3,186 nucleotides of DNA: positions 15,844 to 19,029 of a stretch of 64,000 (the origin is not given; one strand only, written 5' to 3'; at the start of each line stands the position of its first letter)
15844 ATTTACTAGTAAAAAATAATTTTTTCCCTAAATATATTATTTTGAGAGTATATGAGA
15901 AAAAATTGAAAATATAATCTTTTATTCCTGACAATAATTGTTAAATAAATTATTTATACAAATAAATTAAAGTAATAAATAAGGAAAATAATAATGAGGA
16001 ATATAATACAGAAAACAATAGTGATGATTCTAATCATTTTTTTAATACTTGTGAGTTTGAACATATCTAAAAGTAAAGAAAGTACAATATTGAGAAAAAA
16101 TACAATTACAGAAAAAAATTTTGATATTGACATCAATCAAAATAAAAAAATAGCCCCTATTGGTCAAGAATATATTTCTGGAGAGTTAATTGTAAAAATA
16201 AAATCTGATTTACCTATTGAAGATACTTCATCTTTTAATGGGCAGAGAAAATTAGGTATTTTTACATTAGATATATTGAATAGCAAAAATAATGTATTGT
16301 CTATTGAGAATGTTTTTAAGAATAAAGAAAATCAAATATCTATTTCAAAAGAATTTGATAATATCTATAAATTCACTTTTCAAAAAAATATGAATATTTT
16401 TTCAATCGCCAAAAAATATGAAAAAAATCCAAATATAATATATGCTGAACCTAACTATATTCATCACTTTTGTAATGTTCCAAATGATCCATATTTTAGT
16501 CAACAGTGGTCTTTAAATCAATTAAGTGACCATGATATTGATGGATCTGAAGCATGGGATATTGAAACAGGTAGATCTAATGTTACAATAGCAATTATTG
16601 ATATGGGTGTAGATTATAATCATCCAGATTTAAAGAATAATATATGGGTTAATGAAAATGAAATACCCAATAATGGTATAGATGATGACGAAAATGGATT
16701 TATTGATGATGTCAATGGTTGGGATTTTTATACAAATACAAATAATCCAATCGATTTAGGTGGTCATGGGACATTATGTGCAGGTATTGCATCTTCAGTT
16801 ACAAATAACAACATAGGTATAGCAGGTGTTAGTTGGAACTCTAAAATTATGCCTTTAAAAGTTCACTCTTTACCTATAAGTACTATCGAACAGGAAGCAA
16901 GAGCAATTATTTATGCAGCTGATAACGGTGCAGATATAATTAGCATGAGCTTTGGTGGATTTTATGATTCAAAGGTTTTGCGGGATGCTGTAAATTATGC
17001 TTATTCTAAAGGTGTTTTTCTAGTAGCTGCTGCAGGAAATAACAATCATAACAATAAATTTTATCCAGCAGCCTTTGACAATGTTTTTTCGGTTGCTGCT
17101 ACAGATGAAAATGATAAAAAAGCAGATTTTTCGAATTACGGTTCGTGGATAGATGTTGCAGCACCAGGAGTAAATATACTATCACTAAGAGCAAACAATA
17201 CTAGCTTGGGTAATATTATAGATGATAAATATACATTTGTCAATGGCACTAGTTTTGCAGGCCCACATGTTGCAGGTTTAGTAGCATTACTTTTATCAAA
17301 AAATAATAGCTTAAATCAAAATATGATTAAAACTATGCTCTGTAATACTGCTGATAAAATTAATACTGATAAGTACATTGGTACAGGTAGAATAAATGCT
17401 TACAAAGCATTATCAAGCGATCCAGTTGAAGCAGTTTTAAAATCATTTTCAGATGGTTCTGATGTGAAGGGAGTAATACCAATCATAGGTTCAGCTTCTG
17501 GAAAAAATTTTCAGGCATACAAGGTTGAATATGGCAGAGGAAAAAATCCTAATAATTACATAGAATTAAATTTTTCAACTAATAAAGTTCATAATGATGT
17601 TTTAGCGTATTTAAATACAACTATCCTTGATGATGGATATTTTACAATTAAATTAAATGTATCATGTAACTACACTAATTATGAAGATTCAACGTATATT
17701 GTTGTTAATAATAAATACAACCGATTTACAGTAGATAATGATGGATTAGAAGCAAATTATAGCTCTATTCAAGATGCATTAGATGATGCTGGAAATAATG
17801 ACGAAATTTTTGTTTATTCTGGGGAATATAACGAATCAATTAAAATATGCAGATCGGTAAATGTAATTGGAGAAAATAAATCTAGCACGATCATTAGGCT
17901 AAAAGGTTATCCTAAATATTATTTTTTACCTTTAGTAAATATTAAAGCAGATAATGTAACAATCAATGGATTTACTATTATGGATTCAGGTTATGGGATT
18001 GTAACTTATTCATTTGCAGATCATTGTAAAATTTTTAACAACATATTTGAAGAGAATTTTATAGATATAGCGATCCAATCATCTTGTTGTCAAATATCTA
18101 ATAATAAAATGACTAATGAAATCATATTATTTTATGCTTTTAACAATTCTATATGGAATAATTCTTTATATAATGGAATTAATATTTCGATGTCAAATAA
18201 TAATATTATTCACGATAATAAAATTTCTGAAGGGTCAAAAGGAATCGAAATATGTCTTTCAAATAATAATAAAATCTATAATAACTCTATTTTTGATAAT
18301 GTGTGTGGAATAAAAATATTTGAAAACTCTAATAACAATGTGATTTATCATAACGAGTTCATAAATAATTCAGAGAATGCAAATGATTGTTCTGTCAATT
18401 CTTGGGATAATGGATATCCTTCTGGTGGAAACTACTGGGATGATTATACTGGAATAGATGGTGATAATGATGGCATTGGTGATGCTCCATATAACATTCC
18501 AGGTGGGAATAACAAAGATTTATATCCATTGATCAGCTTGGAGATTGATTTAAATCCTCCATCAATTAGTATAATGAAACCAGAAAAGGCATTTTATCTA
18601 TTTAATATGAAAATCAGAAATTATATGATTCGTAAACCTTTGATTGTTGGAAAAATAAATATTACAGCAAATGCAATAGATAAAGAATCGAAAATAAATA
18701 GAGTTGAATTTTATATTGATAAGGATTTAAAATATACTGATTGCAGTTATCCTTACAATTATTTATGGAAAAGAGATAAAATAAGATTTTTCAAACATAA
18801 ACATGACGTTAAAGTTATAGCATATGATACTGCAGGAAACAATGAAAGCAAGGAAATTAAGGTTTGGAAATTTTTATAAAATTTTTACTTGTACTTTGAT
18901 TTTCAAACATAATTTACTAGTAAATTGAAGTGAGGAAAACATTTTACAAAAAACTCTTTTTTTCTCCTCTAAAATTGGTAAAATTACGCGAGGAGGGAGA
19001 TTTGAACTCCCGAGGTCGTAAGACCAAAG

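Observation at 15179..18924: A perfect 12-bp palindrome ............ occurs three times, flanking a TA pair and the subtilase gene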

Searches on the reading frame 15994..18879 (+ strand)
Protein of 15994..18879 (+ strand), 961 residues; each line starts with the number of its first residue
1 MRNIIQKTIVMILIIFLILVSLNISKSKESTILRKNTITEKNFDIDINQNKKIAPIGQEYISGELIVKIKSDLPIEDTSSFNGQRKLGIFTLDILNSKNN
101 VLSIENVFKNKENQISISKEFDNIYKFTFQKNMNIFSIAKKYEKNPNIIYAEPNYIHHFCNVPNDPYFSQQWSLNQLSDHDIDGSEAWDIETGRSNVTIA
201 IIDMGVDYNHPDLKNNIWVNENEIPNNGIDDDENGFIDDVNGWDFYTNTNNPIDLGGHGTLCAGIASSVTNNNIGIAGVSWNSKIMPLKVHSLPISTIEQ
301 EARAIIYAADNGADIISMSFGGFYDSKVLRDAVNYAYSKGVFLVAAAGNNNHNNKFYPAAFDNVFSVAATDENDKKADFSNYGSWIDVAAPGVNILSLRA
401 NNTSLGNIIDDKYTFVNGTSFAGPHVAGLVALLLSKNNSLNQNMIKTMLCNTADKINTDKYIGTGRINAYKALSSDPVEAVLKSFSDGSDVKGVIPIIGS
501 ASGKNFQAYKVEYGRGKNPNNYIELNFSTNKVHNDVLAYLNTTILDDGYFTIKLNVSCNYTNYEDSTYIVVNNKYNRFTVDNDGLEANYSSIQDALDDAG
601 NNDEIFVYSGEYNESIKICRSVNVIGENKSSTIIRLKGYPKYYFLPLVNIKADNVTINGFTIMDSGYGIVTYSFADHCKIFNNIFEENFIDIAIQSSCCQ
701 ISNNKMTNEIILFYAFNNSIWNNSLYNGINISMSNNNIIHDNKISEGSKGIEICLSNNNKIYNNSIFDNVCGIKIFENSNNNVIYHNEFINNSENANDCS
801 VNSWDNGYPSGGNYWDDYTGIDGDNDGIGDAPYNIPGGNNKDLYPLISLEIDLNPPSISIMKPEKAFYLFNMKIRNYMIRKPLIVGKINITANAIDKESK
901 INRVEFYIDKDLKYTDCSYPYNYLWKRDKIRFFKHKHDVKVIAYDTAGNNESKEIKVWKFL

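Call 10: find_encoding_contigs(protein=window:15994-18879:+, flank=10000, max_places=10)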
Protein window:15994-18879:+ (961 aa): no gene with exactly this product is on record in the collection.

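Call 13: search_protein_families(library=pfam, proteins=[window:15994-18876:+], max_evalue=0.01)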
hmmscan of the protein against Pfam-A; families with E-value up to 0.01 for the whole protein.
window:15994-18876:+ (961 aa): 6 families
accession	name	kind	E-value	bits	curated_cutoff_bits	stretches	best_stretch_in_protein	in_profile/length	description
PF00082.27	Peptidase_S8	-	2.5e-59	201.4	21.8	1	195-459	2-282/288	Subtilase family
PF05048.19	NosD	-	1.1e-17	64.6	23.6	1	648-820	42-212/212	Periplasmic copper-binding protein (NosD)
PF13229.12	Beta_helix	-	6e-11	42.7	25.9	1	650-796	5-141/158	Right handed beta helix region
PF17957.7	Big_7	-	5.6e-09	37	24.1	1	886-929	18-60/70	Bacterial Ig domain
PF22148.1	Fervidolysin_NPro-like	-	3.2e-05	24.7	21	0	128-154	55-81/81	Fervidolysin N-terminal prodomain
PF16361.10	Peptidase_S8_N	-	0.00049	21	30.5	0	63-156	1-98/142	N-terminal of Subtilase family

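Call 34: find_homologous_proteins(query=window:15994-18876:+, max_evalue=1e-60)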
Query window:15994-18876:+ (961 aa): 2925 proteins with E <= 1e-60 among 8000 candidates; the best 120 are listed.
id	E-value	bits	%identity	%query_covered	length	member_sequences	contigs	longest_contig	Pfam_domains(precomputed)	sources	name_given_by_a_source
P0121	0.0e+0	2161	100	100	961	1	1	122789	PF13229.13,PF22148.2,PF17957.8,PF00082.28,PF05048.20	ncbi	-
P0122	0.0e+0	1119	56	100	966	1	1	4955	PF13229.13,PF22148.2,PF17957.8,PF00082.28,PF05048.20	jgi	jgi:parallel beta-helix repeat protein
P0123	1.9e-248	845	45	76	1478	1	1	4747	PF13229.13,PF22148.2,PF17957.8,PF00082.28,PF05048.20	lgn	-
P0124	1.3e-221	757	47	86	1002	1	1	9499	PF13229.13,PF22148.2,PF00082.28,PF05048.20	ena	-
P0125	4.2e-212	725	40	83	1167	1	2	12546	PF13229.13,PF22148.2,PF17957.8,PF00082.28,PF05048.20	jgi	-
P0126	4.9e-203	695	44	35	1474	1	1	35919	PF22148.2,PF00082.28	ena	-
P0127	4.2e-202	692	43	34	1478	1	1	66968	PF22148.2,PF00082.28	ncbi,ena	-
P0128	3.8e-195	669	41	66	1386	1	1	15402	PF13229.13,PF17957.8,PF00082.28,PF05048.20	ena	-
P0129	7.5e-194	665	42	75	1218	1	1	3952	PF13229.13,PF22148.2,PF17957.8,PF00082.28,PF05048.20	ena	-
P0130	2.2e-192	660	41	100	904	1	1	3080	PF22148.2,PF17957.8,PF00082.28,PF05048.20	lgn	-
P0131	4.9e-190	652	44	76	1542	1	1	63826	PF13229.13,PF12708.13,PF00082.28,PF05048.20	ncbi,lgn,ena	-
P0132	1.0e-184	634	42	90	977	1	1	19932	PF13229.13,PF07602.18,PF00082.28,PF05048.20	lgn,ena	-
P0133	1.0e-179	618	43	85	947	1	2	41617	PF00082.28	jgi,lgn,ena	-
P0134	1.2e-177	611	41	90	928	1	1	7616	PF13229.13,PF00082.28,PF05048.20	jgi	jgi:parallel beta-helix repeat protein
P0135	7.8e-176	605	46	74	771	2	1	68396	PF00082.28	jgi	jgi:parallel beta-helix repeat protein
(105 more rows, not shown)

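Call 35: find_encoding_contigs(protein=P0122, flank=10000, max_places=3)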
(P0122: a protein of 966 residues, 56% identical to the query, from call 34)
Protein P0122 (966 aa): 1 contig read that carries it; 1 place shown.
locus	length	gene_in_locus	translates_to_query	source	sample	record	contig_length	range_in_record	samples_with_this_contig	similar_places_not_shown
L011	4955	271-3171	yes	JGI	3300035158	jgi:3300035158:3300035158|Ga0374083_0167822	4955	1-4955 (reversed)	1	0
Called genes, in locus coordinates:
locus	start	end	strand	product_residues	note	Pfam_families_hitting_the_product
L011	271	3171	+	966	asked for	PF22148:Fervidolysin_NPro-like (faint), PF00082:Peptidase_S8, PF05048:NosD, PF13229:Beta_helix, PF17957:Big_7 (weak)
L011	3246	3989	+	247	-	PF01757:Acyl_transf_3 (weak), PF07786:HGSNAT_cat, PF10129:OpgC_C (weak)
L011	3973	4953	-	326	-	?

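Call 36: find_encoding_contigs(protein=P0121, flank=10000, max_places=3)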
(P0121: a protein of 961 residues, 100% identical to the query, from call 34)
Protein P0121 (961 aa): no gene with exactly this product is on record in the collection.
